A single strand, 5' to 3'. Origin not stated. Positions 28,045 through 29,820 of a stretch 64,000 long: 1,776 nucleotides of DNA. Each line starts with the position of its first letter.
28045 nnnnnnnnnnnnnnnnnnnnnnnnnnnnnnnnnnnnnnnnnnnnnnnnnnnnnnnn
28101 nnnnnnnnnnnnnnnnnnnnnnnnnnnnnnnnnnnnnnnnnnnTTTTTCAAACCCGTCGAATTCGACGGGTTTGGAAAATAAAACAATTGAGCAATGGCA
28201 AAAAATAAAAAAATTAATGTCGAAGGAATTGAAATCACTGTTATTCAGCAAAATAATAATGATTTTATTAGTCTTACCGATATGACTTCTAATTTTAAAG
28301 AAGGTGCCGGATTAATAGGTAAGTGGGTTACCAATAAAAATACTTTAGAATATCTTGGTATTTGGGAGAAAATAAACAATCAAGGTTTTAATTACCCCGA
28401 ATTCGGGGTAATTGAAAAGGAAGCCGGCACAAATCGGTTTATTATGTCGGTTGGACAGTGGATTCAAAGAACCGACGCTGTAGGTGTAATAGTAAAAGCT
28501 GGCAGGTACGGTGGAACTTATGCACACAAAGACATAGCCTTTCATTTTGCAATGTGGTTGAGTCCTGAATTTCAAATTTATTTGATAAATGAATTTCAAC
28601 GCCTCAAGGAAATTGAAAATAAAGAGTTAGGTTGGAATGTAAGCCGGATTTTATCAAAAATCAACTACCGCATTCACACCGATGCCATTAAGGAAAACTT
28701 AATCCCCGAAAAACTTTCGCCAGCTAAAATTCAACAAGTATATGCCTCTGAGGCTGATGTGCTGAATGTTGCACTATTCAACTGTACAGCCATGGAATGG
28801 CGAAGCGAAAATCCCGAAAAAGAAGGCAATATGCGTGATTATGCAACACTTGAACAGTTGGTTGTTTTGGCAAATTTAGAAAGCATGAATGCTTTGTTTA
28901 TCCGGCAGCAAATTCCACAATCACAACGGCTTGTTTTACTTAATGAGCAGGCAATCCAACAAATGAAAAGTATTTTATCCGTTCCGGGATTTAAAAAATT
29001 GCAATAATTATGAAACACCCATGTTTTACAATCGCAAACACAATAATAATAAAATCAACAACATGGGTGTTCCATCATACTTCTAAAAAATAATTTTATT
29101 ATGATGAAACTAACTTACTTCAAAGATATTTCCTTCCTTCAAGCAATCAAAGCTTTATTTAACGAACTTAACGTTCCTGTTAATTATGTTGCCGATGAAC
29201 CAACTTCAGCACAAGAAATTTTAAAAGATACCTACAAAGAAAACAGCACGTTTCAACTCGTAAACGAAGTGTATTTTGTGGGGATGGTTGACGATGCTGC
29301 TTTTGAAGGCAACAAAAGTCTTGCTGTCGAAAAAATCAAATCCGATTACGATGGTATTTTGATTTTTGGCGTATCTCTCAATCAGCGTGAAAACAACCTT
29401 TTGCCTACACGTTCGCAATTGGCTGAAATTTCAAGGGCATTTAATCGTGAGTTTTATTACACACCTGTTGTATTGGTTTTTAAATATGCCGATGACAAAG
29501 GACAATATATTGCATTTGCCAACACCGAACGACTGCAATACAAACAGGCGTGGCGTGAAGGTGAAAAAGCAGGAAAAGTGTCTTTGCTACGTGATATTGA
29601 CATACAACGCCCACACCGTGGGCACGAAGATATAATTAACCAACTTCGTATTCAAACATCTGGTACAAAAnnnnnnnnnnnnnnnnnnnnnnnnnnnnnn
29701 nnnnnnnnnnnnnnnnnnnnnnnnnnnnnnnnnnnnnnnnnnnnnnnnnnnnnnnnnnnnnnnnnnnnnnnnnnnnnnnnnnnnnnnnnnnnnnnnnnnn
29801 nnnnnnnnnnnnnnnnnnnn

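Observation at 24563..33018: Unconventional restriction-like defence cassette: XRE HTH, PLD::SNF2 fusion, KilA-N and a 1305-aa Eco57I-type m6A methyltransferase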

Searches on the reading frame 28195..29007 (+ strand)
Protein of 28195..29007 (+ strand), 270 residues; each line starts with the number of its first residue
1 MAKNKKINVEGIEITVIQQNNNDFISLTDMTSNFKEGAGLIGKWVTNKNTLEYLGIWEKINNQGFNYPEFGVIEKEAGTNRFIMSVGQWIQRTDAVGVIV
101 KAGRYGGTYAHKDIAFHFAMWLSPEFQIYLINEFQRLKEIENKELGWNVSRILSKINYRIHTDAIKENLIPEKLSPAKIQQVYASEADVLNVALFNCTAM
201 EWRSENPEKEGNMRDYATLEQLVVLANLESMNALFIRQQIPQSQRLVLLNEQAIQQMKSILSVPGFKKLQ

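Call 3: search_protein_families(library=pfam, proteins=[window:28195-29007:+], max_evalue=0.01)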
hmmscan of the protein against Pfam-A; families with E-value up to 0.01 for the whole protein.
window:28195-29007:+ (270 aa): 1 family
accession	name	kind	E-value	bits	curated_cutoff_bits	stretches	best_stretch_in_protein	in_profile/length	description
PF04383.19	KilA-N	-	6.9e-22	77.8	23.8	1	14-138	7-105/107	KilA-N domain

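Call 4: search_protein_families(library=padloc, proteins=[window:28195-29007:+], max_evalue=0.01)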
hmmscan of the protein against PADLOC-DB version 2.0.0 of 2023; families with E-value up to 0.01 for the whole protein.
window:28195-29007:+ (270 aa): 1 family
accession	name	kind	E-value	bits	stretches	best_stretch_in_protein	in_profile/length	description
PDLC04962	PDC-S22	-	8.7e-125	413.4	1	1-269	1-273/281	-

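Call 8: search_protein_families(library=ncbifam, proteins=[window:28195-29007:+], max_evalue=0.001)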
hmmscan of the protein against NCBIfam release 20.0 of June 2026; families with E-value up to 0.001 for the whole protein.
window:28195-29007:+ (270 aa): 0 families

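Call 51: find_homologous_proteins(query=window:28195-29007:+, max_evalue=0.00001)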
Query window:28195-29007:+ (270 aa): 8000 proteins with E <= 0.00001 among 8000 candidates; the best 120 are listed.
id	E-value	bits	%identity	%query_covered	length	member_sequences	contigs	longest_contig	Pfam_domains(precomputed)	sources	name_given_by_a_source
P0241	4.3e-175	598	100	100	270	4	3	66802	PF04383.20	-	-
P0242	3.1e-167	572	95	100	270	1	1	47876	PF04383.20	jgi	jgi:hypothetical protein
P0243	6.2e-164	561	93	100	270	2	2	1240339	PF04383.20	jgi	jgi:hypothetical protein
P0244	4.6e-161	552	93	100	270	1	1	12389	PF04383.20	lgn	-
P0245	5.9e-153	525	87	100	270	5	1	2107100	PF04383.20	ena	-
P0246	1.1e-152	524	88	100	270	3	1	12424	PF04383.20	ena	-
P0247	5.7e-150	516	87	100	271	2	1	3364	PF04383.20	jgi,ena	-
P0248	1.1e-148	511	94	89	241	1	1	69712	PF04383.20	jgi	jgi:hypothetical protein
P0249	3.4e-146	503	85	100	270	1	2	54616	PF04383.20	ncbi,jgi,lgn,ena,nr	ncbi:MAG: KilA-N domain-containing protein [Bacteroidetes bacterium]|nr:KilA-N domain-containing pro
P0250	1.9e-130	452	75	99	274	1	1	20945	PF04383.20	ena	-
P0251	5.0e-129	447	72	100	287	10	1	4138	PF04383.20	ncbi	-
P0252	2.3e-127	441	74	97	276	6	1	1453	PF04383.20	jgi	jgi:hypothetical protein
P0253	2.7e-127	441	73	100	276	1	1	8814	PF04383.20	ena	-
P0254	3.6e-127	441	74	97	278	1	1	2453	PF04383.20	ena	-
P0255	5.4e-127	440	75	96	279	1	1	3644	PF04383.20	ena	-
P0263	3.7e-126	438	75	96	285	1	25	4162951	PF04383.20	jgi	jgi:hypothetical protein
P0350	8.3e-123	427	69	100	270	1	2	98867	PF04383.20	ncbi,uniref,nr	ncbi:KilA-N domain-containing protein [Mongoliitalea lutea]|uniref:KilA-N domain-containing protein 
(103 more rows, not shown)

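Call 52: find_encoding_contigs(protein=P0243, flank=8000, max_places=2)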
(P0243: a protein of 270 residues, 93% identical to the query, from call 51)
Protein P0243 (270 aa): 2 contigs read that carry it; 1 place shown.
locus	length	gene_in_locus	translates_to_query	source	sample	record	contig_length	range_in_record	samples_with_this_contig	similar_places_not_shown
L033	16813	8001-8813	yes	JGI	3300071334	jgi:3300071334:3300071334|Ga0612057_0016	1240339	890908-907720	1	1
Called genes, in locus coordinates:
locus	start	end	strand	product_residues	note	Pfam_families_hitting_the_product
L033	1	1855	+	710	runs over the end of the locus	PF01642:MM_CoA_mutase, PF02310:B12-binding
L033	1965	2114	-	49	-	-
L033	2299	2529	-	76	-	-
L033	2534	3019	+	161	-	-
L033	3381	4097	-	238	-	PF00753:Lactamase_B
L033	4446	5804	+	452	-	PF01225:Mur_ligase, PF08245:Mur_ligase_M, PF02875:Mur_ligase_C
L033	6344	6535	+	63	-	-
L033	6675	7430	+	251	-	PF19570:DUF6088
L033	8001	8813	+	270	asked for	PF04383:KilA-N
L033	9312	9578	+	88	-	PF13366:PDDEXK_3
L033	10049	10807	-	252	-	PF08378:NERD, PF01396:Zn_ribbon_Top1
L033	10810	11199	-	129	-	PF09345:SiaC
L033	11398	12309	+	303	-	PF20796:PDDEXK_13, PF22558:REase-ARP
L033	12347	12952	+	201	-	-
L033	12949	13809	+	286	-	PF04371:PAD_porph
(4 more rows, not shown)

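Call 53: find_encoding_contigs(protein=P0263, flank=8000, max_places=3)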
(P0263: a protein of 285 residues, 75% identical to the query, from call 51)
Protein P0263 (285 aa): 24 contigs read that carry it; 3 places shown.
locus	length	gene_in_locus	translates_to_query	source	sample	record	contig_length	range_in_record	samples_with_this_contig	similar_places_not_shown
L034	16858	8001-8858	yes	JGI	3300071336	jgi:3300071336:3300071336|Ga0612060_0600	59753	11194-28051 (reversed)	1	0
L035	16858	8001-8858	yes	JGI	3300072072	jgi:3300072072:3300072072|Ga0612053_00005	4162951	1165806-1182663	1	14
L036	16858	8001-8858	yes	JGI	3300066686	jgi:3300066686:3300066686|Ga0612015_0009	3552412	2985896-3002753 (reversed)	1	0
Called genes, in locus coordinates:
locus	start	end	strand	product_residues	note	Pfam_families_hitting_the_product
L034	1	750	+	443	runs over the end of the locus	-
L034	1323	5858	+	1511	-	PF07646:Kelch_2 (faint), PF01344:Kelch_1 (faint), PF17164:DUF5122, PF24996:NANM (weak), PF24681:Kelch_KLHDC2_KLHL20_DRC7, PF24996:NANM, PF18998:Flg_new_2, PF18962:Por_Secre_tail, +3 more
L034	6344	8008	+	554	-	PF12161:HsdM_N, PF02384:N6_Mtase, PF05175:MTS (faint)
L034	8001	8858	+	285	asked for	PF04383:KilA-N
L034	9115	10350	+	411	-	PF01420:Methylase_S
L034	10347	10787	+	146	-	PF13366:PDDEXK_3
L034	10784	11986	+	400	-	PF04313:HSDR_N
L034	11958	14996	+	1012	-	PF04480:DUF559, PF04851:ResIII, PF18766:SWI2_SNF2, PF22679:T1R_D3-like, PF11867:T1RH-like_C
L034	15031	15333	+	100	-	-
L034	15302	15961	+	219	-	-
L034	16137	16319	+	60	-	-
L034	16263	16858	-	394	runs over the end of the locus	-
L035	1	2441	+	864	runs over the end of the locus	PF13539:Peptidase_M15_4 (faint)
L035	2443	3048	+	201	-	-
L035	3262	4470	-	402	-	PF00872:Transposase_mut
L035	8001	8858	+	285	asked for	PF04383:KilA-N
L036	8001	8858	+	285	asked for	PF04383:KilA-N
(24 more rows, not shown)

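Call 54: find_encoding_contigs(protein=P0350, flank=8000, max_places=2)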
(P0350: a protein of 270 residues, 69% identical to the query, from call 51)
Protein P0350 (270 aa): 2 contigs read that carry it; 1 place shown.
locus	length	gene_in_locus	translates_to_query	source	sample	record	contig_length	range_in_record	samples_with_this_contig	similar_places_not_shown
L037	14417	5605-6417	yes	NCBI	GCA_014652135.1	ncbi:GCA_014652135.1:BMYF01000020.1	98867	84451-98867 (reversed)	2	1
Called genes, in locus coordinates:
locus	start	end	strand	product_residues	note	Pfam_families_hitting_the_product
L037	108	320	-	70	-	-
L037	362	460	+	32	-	-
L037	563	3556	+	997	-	PF04313:HSDR_N, PF00270:DEAD, PF04851:ResIII, PF18766:SWI2_SNF2, PF22679:T1R_D3-like, PF12008:EcoR124_C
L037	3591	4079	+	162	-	PF13366:PDDEXK_3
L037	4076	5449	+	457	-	PF01420:Methylase_S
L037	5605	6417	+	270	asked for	PF04383:KilA-N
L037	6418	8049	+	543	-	PF12161:HsdM_N, PF02384:N6_Mtase, PF05175:MTS (weak), PF07669:Eco57I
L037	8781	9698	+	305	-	PF18899:DUF5655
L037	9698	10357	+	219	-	-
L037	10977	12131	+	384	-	-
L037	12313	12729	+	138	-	PF03572:Peptidase_S41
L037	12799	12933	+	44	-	-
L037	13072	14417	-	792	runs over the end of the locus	PF00691:OmpA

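Call 97: search_protein_families(library=phrogs, proteins=[window:28195-29007:+], max_evalue=0.00001)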
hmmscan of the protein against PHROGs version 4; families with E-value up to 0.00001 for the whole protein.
window:28195-29007:+ (270 aa): 4 families
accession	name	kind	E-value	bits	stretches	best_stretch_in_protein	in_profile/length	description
phrog_2657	-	transcription regulation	1.9e-55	188.8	1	3-262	2-232/243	transcriptional regulator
phrog_129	-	transcription regulation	7e-17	63.2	1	3-144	2-115/273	transcriptional regulator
phrog_32500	-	unknown function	2e-16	60.7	1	4-71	3-70/76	-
phrog_2812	-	unknown function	1e-12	49.2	1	79-145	46-112/288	-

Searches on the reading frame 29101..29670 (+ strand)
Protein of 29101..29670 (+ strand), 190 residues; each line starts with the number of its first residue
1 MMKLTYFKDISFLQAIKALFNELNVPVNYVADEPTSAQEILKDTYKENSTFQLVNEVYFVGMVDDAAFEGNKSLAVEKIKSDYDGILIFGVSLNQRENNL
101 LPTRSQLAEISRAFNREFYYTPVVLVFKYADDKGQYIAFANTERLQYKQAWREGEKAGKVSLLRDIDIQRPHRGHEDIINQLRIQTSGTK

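Call 104: search_protein_families(library=padloc, proteins=[window:29101-29670:+], max_evalue=1)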
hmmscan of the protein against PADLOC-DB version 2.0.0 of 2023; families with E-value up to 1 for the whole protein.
window:29101-29670:+ (190 aa): 1 family
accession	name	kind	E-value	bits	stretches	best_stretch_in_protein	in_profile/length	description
PDLC04203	HEC-01B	-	0.032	12.3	1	141-185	19-62/176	-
